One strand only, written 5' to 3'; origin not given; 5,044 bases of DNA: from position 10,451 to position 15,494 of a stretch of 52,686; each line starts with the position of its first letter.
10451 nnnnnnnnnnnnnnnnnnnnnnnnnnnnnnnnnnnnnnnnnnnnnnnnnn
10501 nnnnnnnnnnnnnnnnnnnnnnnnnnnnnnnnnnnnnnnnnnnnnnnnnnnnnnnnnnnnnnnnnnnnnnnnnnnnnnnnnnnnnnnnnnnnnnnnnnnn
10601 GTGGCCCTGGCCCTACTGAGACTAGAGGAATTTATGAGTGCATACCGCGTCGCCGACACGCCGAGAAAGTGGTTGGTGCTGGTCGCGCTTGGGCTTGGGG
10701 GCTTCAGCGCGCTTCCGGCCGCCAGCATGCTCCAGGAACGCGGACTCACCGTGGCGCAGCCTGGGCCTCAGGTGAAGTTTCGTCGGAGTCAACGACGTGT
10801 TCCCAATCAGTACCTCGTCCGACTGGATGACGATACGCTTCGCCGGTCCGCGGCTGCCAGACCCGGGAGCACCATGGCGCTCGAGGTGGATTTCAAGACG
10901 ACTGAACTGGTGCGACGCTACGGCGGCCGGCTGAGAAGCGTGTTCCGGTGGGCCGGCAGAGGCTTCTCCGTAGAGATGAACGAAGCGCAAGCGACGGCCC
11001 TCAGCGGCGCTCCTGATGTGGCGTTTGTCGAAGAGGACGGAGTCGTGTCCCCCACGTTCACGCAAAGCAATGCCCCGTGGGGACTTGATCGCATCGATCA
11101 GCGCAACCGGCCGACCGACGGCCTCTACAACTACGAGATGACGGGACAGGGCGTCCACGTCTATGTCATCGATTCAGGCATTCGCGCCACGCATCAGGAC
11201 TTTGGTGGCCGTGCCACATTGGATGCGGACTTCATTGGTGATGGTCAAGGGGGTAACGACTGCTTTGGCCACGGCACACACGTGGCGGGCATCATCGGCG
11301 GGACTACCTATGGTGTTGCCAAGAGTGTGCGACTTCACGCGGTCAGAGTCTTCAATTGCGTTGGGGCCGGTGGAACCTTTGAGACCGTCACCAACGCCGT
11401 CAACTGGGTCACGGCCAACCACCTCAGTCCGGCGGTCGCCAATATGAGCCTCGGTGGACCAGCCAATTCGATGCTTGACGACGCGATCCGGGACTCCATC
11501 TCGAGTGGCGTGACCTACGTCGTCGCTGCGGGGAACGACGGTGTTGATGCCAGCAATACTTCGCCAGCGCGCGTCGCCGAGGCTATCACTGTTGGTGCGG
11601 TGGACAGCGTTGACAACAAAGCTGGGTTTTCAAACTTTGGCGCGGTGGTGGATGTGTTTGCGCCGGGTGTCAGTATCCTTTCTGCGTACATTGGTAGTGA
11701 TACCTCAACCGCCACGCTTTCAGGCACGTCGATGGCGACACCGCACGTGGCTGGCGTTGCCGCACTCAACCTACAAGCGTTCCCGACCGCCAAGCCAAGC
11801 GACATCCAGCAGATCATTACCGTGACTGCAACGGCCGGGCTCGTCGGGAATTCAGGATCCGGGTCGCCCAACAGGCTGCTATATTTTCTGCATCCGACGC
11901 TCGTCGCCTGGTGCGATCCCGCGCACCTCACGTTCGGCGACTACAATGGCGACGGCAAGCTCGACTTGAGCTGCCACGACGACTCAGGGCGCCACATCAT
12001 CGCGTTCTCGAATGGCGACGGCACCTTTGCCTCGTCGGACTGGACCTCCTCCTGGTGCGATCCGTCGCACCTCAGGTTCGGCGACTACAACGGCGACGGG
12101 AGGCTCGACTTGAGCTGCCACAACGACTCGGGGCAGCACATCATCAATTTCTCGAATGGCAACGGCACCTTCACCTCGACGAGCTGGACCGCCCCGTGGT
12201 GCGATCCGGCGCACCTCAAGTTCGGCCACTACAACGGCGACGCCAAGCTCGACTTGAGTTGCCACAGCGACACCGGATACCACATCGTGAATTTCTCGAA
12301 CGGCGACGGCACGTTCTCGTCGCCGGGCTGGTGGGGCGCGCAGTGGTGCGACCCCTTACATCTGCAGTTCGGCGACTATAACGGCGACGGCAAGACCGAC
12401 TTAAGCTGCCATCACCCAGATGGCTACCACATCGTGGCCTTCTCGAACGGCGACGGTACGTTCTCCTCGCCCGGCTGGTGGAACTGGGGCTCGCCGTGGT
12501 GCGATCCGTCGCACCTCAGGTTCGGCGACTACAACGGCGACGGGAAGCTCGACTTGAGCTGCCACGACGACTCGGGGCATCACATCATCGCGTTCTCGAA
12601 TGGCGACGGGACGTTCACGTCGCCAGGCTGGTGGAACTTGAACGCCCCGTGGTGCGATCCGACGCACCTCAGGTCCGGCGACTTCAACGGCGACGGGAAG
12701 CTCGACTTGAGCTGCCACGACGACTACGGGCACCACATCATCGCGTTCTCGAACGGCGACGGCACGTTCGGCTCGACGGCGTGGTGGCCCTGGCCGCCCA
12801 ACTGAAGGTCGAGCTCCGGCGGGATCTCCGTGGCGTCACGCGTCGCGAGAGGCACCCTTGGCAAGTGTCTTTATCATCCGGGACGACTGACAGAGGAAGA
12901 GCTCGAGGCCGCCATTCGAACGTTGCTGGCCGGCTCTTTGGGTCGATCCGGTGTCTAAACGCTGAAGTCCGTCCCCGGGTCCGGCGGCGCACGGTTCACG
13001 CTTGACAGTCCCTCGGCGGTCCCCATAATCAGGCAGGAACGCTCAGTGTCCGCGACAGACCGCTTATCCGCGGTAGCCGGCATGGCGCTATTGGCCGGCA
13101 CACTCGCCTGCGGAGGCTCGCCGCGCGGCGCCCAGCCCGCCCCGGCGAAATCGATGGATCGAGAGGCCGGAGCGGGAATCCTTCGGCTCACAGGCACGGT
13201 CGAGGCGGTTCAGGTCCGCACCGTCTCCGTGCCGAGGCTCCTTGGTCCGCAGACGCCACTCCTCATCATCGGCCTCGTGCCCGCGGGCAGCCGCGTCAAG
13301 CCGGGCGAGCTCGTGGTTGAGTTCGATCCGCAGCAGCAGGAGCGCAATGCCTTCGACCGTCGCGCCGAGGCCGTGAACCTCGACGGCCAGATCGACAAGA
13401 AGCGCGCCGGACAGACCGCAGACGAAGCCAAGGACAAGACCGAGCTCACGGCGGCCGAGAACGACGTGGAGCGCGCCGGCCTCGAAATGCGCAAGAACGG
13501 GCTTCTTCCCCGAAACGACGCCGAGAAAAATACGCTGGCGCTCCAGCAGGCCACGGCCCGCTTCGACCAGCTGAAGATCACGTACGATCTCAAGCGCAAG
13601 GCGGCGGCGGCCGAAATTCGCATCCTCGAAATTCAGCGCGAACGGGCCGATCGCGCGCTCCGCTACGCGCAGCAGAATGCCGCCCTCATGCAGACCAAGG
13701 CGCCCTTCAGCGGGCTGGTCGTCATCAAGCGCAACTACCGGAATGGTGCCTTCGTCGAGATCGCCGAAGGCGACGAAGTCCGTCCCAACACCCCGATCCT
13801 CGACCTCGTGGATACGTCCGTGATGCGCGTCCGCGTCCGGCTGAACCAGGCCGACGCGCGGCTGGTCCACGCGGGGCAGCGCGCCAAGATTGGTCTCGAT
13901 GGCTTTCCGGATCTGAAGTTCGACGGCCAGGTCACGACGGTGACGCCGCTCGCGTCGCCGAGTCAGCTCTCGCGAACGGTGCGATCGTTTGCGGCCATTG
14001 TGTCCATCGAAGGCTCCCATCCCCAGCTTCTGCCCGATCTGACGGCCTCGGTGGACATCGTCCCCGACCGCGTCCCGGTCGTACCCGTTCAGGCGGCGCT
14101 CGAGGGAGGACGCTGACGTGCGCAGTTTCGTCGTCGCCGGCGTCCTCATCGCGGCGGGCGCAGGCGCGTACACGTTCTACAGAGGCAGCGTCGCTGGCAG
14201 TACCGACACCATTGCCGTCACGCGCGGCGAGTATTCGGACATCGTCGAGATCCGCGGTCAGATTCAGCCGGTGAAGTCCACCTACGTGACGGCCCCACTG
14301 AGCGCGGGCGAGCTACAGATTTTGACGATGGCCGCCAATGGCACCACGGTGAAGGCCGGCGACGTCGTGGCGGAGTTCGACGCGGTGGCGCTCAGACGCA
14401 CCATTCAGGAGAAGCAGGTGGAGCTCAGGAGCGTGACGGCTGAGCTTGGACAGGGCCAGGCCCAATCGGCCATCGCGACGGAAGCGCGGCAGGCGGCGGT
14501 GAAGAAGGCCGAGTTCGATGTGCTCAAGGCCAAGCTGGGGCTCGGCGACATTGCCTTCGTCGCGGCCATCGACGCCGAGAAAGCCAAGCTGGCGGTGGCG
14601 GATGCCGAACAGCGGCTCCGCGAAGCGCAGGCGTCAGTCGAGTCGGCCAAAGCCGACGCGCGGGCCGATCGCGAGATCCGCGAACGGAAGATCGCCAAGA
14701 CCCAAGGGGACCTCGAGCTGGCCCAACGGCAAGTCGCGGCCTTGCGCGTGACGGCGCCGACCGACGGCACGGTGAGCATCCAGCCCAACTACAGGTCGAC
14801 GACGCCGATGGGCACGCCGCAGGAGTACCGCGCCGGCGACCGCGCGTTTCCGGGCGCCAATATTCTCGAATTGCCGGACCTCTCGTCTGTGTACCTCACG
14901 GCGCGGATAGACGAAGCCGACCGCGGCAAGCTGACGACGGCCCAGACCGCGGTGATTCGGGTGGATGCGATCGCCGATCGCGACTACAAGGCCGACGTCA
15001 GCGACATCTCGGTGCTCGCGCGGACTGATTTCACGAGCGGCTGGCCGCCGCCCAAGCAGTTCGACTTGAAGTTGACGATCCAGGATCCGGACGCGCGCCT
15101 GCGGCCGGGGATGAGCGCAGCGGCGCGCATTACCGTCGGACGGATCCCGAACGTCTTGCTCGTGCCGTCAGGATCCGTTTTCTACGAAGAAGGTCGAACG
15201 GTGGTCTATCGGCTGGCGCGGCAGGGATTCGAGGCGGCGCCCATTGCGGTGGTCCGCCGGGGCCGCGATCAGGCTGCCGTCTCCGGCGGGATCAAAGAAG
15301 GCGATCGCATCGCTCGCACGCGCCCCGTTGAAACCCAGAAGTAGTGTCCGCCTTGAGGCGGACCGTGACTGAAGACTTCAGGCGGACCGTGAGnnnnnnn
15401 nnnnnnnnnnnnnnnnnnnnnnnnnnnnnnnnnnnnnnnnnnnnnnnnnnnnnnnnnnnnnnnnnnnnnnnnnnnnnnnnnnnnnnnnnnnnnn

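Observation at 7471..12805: A lipase-like esterase and an S8 subtilase in one operon carry the same Cys/His-decorated FG-GAP propeller module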

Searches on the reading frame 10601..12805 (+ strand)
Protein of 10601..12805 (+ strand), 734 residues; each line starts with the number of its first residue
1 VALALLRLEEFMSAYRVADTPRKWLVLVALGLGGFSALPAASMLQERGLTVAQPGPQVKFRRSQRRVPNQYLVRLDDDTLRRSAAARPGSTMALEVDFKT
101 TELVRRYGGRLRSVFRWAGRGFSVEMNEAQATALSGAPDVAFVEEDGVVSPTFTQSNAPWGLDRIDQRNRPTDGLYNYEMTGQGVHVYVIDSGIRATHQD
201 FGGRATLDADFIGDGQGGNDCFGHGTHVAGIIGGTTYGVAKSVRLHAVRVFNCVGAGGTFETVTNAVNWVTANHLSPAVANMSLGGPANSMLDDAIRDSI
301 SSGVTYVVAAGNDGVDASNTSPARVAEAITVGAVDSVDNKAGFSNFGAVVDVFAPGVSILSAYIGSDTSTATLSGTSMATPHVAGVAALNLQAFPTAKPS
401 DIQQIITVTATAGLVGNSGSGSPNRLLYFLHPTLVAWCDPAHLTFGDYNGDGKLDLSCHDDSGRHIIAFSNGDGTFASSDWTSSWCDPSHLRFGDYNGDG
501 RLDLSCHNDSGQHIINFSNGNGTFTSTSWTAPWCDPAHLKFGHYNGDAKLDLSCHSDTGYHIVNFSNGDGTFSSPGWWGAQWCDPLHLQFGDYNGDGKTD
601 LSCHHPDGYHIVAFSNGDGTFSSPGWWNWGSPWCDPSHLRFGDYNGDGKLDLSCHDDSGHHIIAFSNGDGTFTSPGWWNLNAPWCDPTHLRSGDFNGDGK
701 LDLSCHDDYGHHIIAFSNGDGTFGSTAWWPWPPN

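Call 3: search_protein_families(library=pfam, proteins=[window:10601-12805:+], max_evalue=0.01)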
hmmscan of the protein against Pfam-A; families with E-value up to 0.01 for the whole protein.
window:10601-12805:+ (734 aa): 4 families
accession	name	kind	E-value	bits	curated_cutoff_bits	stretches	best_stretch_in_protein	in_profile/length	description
PF00082.27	Peptidase_S8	-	4.9e-42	144.7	21.8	1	182-413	1-276/288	Subtilase family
PF13517.12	FG-GAP_3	-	1.2e-30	106.4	26.9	6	447-504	1-59/61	FG-GAP-like repeat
PF01839.29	FG-GAP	-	2.1e-18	66.2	22.1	0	589-601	6-18/37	FG-GAP repeat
PF05922.21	Inhibitor_I9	-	0.00012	23.1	21.2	1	71-149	2-79/82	Peptidase inhibitor I9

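Call 4: search_protein_families(library=ncbifam, proteins=[window:10601-12805:+], max_evalue=0.01)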
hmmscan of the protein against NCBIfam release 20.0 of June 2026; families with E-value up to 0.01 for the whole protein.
window:10601-12805:+ (734 aa): 10 families
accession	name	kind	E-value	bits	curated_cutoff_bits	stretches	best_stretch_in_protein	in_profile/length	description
TIGR03921.1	T7SS_mycosin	equivalog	7.3e-38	130.6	278.75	1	181-412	11-265/353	type VII secretion-associated serine protease mycosin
NF000157.1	fusid_est_FusH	equivalog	4.7e-21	75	999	2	433-608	307-499/520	fusidic acid esterase FusH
NF033595.1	denti_PrtP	equivalog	8.9e-20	70.8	300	1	281-410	343-478/606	dentilisin complex serine proteinase subunit PrtP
TIGR03895.1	protease_PatA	subfamily_domain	4.7e-15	55.4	421.05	1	265-412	52-202/606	PatA/PatG family cyanobactin maturation protease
NF049966.1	QH_SP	equivalog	4.6e-13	49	165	1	187-410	2-211/219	subtilisin-like serine protease QhpE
NF047539.1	XAC2610_fam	domain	4.7e-07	30.2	35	0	492-512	2-22/89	XAC2610-related protein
NF040809.1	germ_prot_CspBA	exception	1.1e-06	26.6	1250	1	320-392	397-474/1099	bifunctional germination protease/germinant receptor pseudoprotease CspBA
NF051851.1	AtpSerPepEprS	equivalog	1.4e-05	23.3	1700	1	300-412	221-339/988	autotransporter serine peptidase EprS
NF040808.2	CspC_non_triad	exception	0.00081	17.9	675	0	328-391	430-498/556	bile acid germinant receptor pseudoprotease CspC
NF040553.1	SGO_0316_fam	subfamily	0.0074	13.9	1400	0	351-404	670-725/1486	SGO_0316/SGO_0317 family LPXTG-anchored serine peptidase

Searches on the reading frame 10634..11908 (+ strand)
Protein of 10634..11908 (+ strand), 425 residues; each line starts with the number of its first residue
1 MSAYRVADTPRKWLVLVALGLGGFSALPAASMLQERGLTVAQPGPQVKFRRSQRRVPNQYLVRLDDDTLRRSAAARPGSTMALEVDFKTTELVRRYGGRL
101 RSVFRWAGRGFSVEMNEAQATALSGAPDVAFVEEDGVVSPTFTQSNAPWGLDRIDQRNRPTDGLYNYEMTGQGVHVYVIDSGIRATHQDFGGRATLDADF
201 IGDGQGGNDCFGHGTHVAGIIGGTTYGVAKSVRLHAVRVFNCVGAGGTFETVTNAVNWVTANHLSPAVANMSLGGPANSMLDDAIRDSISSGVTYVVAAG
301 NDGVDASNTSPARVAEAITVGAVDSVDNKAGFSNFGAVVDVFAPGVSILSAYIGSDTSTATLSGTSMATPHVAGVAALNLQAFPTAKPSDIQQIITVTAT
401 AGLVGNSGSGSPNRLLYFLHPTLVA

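Call 63: search_solved_structures(query=window:10634-11908:+, max_evalue=1e-10)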
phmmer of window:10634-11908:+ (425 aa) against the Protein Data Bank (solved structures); distinct sequences matched with E-value up to 1e-10: 146 (the best 60 are shown).
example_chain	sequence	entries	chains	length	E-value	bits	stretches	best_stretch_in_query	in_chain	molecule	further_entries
4dzt_A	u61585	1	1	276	2.6e-99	336.3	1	143-419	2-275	Aqualysin-1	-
5wsl_A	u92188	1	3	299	1.5e-98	333.7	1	143-420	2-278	keratinase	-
8c4z_B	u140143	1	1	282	1.7e-91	310.5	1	143-417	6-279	Extracellular serine proteinase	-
2b6n_A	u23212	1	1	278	1.7e-83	284.1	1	144-419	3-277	proteinase K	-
1s2n_A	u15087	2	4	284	2.4e-76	260.6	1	144-419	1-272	extracellular subtilisin-like serine proteinase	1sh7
8c4x_A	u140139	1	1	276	9.1e-75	255.4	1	143-416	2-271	Protease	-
8rse_A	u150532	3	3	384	5.9e-63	216.5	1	94-417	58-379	Proteinase K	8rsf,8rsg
8gko_C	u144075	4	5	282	6.4e-59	203.2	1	143-417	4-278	Alkaline protease 1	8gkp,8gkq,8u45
1bjr_E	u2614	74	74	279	5.7e-55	190.2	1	143-417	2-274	PROTEINASE K | PROTEIN (PROTEINASE K)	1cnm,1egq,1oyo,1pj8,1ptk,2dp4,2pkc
1ht3_A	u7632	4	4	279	1.9e-54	188.5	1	143-417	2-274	PROTEINASE K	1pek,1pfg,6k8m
1ic6_A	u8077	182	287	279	1.9e-54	188.5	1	143-417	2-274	PROTEINASE K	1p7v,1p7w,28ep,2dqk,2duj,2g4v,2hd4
3f7o_A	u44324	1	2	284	1e-51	179.5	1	144-417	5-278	Serine protease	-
3f7m_A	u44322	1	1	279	2.3e-50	175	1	144-378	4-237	Alkaline serine protease ver112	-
5z6o_A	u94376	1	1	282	3.8e-44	154.6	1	144-417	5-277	protease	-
3whi_A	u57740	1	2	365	1.8e-41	145.8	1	80-407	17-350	Subtilisin E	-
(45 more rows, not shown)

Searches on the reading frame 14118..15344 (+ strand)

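Call 59: search_protein_families(library=pfam, proteins=[window:14118-15344:+], max_evalue=0.001)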
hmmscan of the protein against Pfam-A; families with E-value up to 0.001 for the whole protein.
window:14118-15344:+ (408 aa): 2 families
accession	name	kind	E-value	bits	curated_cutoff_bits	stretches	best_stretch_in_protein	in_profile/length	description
PF16576.10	HlyD_D23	-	2.8e-09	37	30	1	55-334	19-214/214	Barrel-sandwich domain of CusB or HlyD membrane-fusion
PF13437.12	HlyD_3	-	1.9e-05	25.8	22.2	1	238-331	16-106/106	HlyD family secretion protein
